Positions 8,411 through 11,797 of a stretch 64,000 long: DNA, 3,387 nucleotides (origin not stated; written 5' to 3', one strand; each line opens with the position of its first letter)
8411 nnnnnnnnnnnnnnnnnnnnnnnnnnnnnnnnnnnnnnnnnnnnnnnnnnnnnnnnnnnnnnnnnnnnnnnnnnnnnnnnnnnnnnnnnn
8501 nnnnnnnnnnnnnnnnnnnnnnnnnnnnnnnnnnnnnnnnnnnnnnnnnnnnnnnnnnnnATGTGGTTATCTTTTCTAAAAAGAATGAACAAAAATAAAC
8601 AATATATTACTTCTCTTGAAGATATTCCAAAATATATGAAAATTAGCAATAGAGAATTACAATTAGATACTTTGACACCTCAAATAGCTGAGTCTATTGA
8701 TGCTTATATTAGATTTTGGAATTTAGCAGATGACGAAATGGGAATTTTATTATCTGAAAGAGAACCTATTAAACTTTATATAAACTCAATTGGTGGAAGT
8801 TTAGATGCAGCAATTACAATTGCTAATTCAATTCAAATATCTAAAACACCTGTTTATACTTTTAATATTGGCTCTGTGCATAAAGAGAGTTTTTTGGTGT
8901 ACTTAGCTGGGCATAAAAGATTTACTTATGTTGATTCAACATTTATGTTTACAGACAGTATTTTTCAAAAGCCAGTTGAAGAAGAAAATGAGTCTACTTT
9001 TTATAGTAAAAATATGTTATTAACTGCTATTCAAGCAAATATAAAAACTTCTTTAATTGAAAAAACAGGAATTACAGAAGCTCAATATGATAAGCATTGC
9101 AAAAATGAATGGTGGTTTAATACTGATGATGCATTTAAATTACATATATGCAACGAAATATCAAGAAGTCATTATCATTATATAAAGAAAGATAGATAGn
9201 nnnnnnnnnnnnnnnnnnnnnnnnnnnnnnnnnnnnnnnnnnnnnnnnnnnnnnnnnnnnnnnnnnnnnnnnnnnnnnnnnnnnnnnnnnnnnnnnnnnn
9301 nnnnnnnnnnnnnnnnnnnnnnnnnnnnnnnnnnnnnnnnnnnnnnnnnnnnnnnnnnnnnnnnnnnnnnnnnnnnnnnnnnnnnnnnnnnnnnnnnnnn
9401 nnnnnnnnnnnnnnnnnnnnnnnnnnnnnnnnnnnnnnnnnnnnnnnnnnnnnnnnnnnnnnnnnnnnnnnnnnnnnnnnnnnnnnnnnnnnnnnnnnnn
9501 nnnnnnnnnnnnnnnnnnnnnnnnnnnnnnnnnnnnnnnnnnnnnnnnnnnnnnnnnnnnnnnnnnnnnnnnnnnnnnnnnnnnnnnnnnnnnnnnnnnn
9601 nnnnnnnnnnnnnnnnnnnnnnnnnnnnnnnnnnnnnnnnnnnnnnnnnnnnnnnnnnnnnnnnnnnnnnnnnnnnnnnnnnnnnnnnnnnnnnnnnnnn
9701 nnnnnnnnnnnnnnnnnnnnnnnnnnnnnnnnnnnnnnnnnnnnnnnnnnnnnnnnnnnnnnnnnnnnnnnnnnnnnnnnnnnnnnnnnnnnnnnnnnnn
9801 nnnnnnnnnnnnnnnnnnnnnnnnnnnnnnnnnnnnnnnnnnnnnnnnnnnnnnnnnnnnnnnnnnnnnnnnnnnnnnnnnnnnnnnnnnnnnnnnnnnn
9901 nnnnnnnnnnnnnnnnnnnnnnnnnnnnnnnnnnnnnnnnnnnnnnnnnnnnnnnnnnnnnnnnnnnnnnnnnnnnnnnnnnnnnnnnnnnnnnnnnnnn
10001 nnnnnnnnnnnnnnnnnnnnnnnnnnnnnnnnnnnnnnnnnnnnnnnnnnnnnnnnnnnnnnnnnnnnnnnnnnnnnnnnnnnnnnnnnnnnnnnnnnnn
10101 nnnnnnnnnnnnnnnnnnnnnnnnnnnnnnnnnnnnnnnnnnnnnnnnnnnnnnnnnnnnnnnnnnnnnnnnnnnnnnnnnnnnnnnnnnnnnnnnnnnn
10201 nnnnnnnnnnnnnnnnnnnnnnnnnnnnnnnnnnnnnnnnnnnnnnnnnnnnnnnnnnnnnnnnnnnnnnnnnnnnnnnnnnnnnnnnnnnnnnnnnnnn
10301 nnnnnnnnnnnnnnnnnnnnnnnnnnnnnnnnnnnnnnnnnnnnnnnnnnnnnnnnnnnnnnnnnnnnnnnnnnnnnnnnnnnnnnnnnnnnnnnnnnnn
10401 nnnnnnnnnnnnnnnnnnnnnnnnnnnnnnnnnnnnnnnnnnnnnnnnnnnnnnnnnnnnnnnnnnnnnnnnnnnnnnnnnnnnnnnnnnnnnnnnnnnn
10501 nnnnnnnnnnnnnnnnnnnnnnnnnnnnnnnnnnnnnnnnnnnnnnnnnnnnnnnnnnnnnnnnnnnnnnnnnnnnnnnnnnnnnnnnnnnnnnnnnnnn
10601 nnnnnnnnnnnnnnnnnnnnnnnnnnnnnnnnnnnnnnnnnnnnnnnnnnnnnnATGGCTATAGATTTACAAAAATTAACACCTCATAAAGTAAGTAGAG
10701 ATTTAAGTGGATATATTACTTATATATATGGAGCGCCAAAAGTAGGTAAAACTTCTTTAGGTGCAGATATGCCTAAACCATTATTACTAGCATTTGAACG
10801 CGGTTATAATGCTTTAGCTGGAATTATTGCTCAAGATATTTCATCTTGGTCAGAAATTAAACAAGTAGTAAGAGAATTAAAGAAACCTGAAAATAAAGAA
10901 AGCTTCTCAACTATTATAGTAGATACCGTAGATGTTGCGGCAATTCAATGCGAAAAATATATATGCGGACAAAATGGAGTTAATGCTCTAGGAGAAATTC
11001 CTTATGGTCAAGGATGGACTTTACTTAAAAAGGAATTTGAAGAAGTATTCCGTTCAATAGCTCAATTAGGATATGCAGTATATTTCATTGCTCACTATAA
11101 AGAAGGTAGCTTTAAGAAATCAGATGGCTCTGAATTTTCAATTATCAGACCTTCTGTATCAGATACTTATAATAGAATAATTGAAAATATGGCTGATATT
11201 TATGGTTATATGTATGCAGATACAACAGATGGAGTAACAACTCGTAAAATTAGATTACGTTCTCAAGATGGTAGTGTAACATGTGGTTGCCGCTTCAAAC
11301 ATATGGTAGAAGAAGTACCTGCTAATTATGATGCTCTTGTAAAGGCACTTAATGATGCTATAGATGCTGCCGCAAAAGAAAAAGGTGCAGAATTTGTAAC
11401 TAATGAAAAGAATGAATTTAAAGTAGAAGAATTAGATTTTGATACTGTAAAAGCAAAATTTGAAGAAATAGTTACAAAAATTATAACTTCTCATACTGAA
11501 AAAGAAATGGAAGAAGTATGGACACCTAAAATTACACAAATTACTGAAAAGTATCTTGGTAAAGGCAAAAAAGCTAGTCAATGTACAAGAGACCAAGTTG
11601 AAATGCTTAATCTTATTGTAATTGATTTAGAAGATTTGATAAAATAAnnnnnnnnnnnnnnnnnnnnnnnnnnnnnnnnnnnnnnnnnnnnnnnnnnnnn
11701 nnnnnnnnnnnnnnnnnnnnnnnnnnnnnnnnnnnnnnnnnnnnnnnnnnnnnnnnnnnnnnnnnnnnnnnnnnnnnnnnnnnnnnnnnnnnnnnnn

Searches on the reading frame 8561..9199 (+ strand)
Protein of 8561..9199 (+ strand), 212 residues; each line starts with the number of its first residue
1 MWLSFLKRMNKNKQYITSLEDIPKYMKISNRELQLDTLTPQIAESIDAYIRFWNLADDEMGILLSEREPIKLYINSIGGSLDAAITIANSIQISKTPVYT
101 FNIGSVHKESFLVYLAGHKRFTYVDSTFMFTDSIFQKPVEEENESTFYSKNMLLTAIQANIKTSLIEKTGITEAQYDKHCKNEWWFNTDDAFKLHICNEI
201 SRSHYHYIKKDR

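Call 50: search_protein_families(library=pfam, max_evalue=0.001, proteins=[window:8561-9199:+])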
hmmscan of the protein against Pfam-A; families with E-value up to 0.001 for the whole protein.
window:8561-9199:+ (212 aa): 1 family
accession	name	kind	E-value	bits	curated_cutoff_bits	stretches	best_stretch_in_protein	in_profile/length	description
PF00574.28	CLP_protease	-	1.7e-15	57.8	20.2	1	65-201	44-179/182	Clp protease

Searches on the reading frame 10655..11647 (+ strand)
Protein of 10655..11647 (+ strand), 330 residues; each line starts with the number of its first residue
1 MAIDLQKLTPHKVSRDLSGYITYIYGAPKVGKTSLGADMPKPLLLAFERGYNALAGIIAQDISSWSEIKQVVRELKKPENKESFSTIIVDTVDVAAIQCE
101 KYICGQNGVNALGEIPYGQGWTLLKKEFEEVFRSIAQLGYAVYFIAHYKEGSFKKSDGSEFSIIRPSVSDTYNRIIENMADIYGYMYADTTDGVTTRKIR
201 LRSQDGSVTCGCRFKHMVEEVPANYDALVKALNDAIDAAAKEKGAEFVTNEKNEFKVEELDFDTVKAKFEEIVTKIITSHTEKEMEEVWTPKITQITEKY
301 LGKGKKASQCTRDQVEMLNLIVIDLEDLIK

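Call 50: search_protein_families(library=pfam, max_evalue=0.001, proteins=[window:10655-11647:+])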
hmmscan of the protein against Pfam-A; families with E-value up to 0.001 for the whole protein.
window:10655-11647:+ (330 aa): 1 family
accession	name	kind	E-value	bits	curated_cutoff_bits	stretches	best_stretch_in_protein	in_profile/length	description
PF13479.12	AAA_24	-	3.5e-39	135.1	27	1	22-206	5-188/195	AAA domain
